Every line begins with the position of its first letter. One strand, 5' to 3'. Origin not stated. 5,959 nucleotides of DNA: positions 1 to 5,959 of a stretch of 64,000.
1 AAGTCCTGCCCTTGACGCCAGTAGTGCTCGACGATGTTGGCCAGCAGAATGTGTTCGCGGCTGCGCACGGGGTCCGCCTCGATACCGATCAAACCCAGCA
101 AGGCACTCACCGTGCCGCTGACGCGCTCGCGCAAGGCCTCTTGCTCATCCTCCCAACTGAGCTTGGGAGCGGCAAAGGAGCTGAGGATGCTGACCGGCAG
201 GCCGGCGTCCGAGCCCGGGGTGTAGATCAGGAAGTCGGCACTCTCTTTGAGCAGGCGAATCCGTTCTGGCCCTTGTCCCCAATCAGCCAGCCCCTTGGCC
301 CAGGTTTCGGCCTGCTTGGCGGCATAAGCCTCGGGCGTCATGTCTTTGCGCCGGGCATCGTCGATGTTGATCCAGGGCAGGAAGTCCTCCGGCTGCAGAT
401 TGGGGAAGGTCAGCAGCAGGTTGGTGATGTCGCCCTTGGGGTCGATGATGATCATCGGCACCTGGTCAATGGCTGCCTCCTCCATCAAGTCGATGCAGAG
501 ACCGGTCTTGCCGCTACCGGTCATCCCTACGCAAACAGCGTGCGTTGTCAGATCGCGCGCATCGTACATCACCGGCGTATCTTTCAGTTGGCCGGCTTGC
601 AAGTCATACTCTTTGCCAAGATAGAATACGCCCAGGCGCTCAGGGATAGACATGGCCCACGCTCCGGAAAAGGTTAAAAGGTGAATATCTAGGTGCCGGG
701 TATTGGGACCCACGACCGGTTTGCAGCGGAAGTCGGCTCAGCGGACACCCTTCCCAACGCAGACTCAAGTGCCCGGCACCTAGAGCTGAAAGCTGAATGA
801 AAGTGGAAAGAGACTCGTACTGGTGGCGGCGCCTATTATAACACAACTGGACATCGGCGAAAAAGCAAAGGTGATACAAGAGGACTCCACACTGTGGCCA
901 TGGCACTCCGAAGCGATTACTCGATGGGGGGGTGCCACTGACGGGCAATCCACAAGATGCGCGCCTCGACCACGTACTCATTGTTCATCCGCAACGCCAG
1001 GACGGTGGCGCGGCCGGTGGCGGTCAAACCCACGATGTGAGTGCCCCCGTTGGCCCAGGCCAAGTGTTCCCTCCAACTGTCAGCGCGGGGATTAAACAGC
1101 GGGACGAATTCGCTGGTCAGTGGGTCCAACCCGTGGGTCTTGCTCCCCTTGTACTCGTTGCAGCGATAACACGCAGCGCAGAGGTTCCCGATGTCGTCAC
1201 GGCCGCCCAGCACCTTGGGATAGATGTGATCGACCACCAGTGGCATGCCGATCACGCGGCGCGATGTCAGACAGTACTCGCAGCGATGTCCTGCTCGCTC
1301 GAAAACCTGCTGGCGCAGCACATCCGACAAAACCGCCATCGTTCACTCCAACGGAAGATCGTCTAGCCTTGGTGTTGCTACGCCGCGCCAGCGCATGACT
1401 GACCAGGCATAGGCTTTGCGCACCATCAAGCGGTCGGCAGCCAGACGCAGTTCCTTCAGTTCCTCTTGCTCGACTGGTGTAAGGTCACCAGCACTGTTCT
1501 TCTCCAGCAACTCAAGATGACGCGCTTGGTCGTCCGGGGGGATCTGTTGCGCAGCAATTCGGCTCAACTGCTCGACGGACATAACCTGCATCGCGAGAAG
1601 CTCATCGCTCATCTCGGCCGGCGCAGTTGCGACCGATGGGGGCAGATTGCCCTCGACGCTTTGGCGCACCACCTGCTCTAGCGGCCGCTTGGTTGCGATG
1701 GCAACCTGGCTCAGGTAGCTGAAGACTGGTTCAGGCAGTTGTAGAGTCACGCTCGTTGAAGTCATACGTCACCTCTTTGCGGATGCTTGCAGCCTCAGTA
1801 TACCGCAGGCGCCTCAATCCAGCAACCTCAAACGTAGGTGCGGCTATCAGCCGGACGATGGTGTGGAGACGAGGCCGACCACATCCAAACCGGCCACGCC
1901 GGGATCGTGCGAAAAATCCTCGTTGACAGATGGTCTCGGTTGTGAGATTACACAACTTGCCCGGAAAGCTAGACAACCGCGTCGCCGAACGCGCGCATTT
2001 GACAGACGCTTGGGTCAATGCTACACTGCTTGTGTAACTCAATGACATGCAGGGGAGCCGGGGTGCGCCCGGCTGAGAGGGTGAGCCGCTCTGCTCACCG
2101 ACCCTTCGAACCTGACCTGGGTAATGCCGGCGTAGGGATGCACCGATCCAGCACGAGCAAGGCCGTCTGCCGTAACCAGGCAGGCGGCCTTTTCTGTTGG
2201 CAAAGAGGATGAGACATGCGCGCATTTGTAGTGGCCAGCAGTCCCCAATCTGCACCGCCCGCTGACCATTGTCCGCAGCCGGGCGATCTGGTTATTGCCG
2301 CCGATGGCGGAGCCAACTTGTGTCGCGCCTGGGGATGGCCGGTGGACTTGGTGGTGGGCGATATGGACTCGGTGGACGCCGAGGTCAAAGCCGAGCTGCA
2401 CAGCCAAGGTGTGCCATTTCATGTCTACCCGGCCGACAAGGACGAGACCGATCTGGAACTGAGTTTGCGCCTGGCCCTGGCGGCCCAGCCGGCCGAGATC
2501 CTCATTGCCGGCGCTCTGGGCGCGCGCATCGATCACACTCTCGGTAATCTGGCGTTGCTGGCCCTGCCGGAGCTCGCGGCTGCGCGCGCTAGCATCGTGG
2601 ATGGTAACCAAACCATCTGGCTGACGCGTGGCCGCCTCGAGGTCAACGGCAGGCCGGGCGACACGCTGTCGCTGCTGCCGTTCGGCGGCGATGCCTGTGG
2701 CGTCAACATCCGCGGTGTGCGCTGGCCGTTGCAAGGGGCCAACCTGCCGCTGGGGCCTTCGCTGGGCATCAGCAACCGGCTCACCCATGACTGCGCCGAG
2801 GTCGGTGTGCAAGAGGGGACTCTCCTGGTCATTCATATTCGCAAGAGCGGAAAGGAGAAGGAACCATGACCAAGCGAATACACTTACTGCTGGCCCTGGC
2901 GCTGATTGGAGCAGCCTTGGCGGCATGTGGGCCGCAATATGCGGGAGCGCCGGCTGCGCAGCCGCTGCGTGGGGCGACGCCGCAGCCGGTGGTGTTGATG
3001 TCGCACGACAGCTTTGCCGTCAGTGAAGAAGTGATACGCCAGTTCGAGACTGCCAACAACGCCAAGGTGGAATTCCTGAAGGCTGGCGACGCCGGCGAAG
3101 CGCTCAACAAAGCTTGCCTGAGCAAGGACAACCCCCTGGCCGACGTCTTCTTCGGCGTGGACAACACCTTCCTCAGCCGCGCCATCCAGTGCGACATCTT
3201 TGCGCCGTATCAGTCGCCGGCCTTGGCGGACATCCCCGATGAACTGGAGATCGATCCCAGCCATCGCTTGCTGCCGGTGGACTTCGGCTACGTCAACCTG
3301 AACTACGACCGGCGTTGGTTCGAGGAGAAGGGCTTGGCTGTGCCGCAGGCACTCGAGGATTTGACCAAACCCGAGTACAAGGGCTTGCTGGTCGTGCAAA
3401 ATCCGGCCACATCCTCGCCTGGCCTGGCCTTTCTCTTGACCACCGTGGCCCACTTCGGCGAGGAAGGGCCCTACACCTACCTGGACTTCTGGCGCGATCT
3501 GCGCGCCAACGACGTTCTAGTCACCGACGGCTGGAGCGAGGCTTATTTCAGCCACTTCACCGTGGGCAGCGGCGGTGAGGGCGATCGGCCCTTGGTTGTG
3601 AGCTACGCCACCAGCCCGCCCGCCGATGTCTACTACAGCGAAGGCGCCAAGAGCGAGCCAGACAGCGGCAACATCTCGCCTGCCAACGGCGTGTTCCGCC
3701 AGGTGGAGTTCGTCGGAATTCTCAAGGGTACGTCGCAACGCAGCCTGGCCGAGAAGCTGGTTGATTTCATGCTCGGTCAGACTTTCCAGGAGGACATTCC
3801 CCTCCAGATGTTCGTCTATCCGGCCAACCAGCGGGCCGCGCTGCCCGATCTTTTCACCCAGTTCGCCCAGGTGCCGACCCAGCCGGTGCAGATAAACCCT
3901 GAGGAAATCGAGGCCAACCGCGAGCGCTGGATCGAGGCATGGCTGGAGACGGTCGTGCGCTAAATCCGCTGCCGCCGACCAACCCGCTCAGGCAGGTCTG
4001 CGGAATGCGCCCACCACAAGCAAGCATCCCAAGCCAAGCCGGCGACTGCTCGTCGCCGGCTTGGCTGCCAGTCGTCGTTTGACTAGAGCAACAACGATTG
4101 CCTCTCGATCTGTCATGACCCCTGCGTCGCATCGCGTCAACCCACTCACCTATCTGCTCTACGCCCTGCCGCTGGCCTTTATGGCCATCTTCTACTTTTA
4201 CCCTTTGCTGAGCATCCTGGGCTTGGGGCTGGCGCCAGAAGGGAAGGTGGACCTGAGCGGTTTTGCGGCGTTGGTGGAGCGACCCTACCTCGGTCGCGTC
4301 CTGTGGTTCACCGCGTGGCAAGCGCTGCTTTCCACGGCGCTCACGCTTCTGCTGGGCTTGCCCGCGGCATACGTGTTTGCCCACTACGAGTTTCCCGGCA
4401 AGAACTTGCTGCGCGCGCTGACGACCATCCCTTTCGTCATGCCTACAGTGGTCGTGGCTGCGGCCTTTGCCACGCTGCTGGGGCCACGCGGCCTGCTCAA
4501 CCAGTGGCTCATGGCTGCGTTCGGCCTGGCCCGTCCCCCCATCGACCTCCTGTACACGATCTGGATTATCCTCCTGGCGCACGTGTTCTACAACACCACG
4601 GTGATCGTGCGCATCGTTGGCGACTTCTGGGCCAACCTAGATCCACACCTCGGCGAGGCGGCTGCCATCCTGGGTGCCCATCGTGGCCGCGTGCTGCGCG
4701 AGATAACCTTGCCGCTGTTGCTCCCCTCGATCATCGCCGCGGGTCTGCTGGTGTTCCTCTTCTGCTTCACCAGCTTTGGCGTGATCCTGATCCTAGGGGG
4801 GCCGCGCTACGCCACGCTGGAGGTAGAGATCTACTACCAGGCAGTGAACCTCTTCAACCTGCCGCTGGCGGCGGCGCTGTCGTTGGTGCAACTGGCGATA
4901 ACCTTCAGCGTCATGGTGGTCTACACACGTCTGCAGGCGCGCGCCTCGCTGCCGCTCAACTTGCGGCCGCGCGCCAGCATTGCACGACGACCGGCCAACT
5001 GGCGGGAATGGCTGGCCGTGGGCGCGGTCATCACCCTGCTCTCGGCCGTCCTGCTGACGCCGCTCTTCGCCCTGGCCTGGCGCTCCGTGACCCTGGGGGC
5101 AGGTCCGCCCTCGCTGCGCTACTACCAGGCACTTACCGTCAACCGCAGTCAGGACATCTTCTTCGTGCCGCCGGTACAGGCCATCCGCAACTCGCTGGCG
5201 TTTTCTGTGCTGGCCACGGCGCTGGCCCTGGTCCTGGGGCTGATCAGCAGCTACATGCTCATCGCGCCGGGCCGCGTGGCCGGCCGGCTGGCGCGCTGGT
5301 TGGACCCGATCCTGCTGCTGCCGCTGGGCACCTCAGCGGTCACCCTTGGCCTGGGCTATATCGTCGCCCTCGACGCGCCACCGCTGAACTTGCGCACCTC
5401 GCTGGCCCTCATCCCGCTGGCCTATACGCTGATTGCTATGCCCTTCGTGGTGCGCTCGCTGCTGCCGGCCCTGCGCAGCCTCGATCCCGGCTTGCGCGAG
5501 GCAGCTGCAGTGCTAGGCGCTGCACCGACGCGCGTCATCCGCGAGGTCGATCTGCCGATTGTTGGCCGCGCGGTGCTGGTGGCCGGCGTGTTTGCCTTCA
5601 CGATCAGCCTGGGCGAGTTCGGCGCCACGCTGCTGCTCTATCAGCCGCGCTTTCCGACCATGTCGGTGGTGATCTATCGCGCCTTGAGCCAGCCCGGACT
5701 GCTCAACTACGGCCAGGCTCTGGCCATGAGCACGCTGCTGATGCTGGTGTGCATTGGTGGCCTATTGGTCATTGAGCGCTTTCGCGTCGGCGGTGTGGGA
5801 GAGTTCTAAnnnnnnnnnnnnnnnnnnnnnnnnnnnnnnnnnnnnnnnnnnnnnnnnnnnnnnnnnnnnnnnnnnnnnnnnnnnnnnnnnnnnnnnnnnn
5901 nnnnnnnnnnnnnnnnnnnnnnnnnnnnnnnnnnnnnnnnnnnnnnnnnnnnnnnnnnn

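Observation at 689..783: Family of MITE/REP-like intergenic repeats with 12-bp terminal inverted repeats (at least 8 copies in 64 kb)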

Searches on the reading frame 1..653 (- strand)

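Call 13: search_protein_families(library=pfam, proteins=[window:1-653:-])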
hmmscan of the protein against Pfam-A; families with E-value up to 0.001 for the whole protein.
window:1-653:- (217 aa): 3 families
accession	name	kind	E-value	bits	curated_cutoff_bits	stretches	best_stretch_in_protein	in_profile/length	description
PF01935.23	DUF87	-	3.6e-07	30.9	23.2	1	24-80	10-68/220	Helicase HerA, central domain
PF01580.24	FtsK_SpoIIIE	-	6.5e-05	22.9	24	1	22-74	26-81/221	FtsK/SpoIIIE family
PF10412.15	TrwB_AAD_bind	-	0.00062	19.2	20.5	1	32-77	11-56/387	Type IV secretion-system coupling protein DNA-binding domain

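Call 68: search_protein_families(library=padloc, proteins=[window:1-653:-], max_evalue=0.001)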
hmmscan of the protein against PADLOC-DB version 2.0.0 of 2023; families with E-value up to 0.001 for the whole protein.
window:1-653:- (217 aa): 3 families
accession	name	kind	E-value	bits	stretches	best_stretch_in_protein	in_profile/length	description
PDLC04140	mad8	-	2.5e-07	28.5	1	35-108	26-93/314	mads_8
PDLC01055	HerA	-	0.00014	18.8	1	23-87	144-208/532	Type III coevolved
PDLC04105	HerA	-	0.00018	18.2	1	35-78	165-209/576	-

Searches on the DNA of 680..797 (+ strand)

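Call 63: build_rna_model(alignment_id=A2)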
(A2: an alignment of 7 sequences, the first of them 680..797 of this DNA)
Model R1 built from alignment A2 (7 sequences, 144 columns); structure: RNAalifold consensus.
model positions 118; base pairs 24; branch points 1; effective number of sequences 2.74; information 0.59 bits per position. Calibrated on 0.2 Mb of random sequence (short: E-values are rough).
structure used (alignment columns):
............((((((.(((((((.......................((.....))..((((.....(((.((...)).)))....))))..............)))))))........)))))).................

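Call 64: search_with_rna_model(model_id=R1, source=window, filters=off, max_evalue=10, make_alignment=true)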
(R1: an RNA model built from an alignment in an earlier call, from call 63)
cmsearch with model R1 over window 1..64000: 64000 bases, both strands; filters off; matches with E-value up to 10: 40.
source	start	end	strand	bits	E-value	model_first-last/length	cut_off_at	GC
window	680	797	+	120.3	1.6e-35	1-118/118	no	0.59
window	33903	34034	-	114.7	9.7e-34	1-118/118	no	0.66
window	50773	50905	+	112.7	4e-33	1-118/118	no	0.6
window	14578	14710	+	110.1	2.7e-32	1-118/118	no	0.62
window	25642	25752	+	87.5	3.2e-25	1-118/118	no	0.57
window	50539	50650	+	86.9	5e-25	1-118/118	no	0.56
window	9981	10099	+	70.4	7.2e-20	1-118/118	no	0.61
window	6898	7006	-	40.2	2e-10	1-118/118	no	0.63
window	33130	33203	-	16.3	0.0059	1-118/118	no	0.65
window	675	792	-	16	0.0073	1-118/118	no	0.58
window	50774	50900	-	15.9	0.0082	1-118/118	no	0.61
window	33908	34038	+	10.9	0.3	1-118/118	no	0.66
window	62415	62485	-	10.5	0.38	1-118/118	no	0.59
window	17026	17120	+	9.7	0.71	1-118/118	no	0.62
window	17458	17515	-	9.4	0.85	1-118/118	no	0.67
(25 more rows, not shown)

Alignment A3: 40 matches aligned to the model, 217 columns, each read 5' to 3' on its own strand. Consensus structure (alignment columns), stored with it:
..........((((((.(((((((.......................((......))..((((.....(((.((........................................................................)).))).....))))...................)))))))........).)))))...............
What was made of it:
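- Tried and rejected: A covariance-model hit inside panB (33130-33203, E = 0.006, call 64): coding sequence, treated as chance.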

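Call 65: search_with_rna_model(model_id=R1, source=window, filters=default, max_evalue=0.00001, make_alignment=true, show_alignments=0)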
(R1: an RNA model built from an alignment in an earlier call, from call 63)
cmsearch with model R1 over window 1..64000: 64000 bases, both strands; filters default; matches with E-value up to 0.00001: 8.
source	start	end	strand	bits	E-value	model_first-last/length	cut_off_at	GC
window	680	797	+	120.4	1.6e-35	1-118/118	no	0.59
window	33903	34034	-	114.7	9.6e-34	1-118/118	no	0.66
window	50773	50905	+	112.7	4e-33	1-118/118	no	0.6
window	14578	14710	+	110.1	2.6e-32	1-118/118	no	0.62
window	25642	25752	+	87.5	3.1e-25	1-118/118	no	0.57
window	50539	50650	+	86.9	4.9e-25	1-118/118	no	0.56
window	9981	10099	+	70.4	7.1e-20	1-118/118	no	0.61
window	6898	7006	-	40.6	1.5e-10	1-118/118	no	0.63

Alignment A4: 8 matches aligned to the model, 140 columns, each read 5' to 3' on its own strand. Consensus structure (alignment columns), stored with it:
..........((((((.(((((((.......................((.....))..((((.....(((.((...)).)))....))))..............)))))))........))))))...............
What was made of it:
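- Checked: A covariance model finds G at E = 2e-10 (calls 64, 65).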

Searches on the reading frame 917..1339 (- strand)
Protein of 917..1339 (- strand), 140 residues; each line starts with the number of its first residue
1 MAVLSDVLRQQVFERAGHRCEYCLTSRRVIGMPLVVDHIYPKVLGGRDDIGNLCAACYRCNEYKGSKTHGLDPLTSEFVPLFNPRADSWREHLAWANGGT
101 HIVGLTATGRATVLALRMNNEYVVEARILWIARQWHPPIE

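Call 13: search_protein_families(library=pfam, proteins=[window:917-1339:-])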
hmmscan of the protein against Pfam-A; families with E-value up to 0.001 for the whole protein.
window:917-1339:- (140 aa): 2 families
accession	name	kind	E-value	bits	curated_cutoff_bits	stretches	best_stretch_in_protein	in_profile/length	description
PF01844.29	HNH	-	2.5e-11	44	21.4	1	20-66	1-46/47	HNH endonuclease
PF14279.12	HNH_5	-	2.3e-09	37.5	27.5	1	34-68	13-47/56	HNH endonuclease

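Call 50: find_encoding_contigs(protein=window:917-1339:-, flank=10000, max_places=6)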
Protein window:917-1339:- (140 aa): 1 contig read that carries it; 1 place shown.
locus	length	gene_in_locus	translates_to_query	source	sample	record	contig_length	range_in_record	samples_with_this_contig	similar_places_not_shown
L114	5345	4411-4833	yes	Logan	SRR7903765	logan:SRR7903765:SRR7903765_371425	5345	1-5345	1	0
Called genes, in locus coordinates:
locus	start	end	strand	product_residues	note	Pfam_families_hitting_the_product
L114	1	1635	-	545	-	?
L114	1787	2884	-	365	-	PF01547:SBP_bac_1, PF13416:SBP_bac_8, PF13343:SBP_bac_6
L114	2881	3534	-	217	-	PF04263:TPK_catalytic, PF04265:TPK_B1_binding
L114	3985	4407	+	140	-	-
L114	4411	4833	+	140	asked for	PF01844:HNH, PF14279:HNH_5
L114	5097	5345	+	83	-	?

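Call 68: search_protein_families(library=padloc, proteins=[window:917-1339:-], max_evalue=0.001)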
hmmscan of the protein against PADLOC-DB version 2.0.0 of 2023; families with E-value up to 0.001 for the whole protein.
window:917-1339:- (140 aa): 11 families
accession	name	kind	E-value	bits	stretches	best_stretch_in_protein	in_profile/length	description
PDLC00337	PtuB1|PtuB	-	3e-09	35.1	1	9-129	48-162/216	Unknown function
PDLC00325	PtuB1|PtuB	-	1.5e-08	32.5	1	7-121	41-165/213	Unknown function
PDLC00342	PtuB1|PtuB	-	2.5e-08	31.7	1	8-128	38-152/247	Unknown function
PDLC00315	PtuB1|PtuB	-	9.8e-07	26.8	1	9-69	22-81/227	Unknown function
PDLC00292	PtuA1|PtuA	-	2.8e-06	24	1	48-127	102-190/726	AAA ATPase domain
PDLC00345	PtuB1|PtuB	-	2.3e-05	22.1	1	12-114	46-157/223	Unknown function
PDLC00288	PtuA1|PtuA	-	3.4e-05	20.6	1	75-133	146-203/733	AAA ATPase domain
PDLC00352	PtuB1|PtuB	-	4.2e-05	21.3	1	8-95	37-135/206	Unknown function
PDLC00339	PtuB1|PtuB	-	0.00016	19.5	0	52-131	113-203/261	Unknown function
PDLC00316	PtuB1|PtuB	-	0.00037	18.2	0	71-130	154-214/301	Unknown function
PDLC00340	PtuB1|PtuB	-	0.00073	17.2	1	18-88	67-133/268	Unknown function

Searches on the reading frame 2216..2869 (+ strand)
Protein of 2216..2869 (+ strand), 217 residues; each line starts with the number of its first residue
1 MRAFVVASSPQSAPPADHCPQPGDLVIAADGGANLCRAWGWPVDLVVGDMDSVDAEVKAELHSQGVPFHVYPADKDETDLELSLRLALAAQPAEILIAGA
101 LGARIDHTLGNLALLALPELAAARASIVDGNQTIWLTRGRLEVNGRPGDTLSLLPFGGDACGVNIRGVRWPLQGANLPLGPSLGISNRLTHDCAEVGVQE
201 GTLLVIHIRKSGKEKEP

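Call 33: search_protein_families(library=pfam, proteins=[window:2216-2869:+])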
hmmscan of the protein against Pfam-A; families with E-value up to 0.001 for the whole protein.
window:2216-2869:+ (217 aa): 2 families
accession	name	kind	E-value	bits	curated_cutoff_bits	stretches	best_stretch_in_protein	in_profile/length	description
PF04263.21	TPK_catalytic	-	5.2e-27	94.5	30.7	1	24-116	9-102/113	Thiamin pyrophosphokinase, catalytic domain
PF04265.19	TPK_B1_binding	-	3.8e-12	46.1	22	1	147-202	10-66/67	Thiamin pyrophosphokinase, vitamin B1 binding domain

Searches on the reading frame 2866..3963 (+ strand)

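Call 33: search_protein_families(library=pfam, proteins=[window:2866-3963:+])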
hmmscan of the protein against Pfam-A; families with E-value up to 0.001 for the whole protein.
window:2866-3963:+ (365 aa): 4 families
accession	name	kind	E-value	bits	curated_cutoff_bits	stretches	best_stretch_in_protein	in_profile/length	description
PF13343.11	SBP_bac_6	-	1e-26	94.3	24.6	1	89-328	1-227/245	Bacterial extracellular solute-binding protein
PF13416.11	SBP_bac_8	-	1.7e-11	44.9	27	1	56-337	2-278/279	Bacterial extracellular solute-binding protein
PF01547.30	SBP_bac_1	-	2.3e-08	34.9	26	1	54-305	11-303/307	Bacterial extracellular solute-binding protein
PF13531.11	SBP_bac_11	-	0.00021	21.6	25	0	161-308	94-218/227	Bacterial extracellular solute-binding protein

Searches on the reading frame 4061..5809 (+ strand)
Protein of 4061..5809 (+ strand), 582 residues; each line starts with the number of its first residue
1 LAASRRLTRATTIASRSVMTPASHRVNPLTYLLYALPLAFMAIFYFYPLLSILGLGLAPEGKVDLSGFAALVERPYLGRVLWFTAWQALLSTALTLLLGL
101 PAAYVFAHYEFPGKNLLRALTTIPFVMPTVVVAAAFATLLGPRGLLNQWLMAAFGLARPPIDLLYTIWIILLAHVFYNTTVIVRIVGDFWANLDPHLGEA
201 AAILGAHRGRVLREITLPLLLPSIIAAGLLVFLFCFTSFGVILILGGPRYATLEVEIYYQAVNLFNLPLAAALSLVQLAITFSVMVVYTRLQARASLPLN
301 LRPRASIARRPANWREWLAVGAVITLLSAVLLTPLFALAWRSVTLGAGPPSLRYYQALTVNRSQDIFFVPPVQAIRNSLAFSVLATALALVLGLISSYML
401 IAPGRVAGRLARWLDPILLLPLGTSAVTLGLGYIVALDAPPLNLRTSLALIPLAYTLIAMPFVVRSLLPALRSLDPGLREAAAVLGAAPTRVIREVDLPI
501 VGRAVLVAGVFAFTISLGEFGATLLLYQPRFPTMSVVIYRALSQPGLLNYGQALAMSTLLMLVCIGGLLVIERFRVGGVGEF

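Call 33: search_protein_families(library=pfam, proteins=[window:4061-5809:+])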
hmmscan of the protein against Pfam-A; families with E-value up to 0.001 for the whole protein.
window:4061-5809:+ (582 aa): 1 family
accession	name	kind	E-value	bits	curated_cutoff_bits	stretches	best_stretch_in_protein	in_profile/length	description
PF00528.27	BPD_transp_1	-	1e-12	48.6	26.4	2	99-295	1-182/184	Binding-protein-dependent transport system inner membrane component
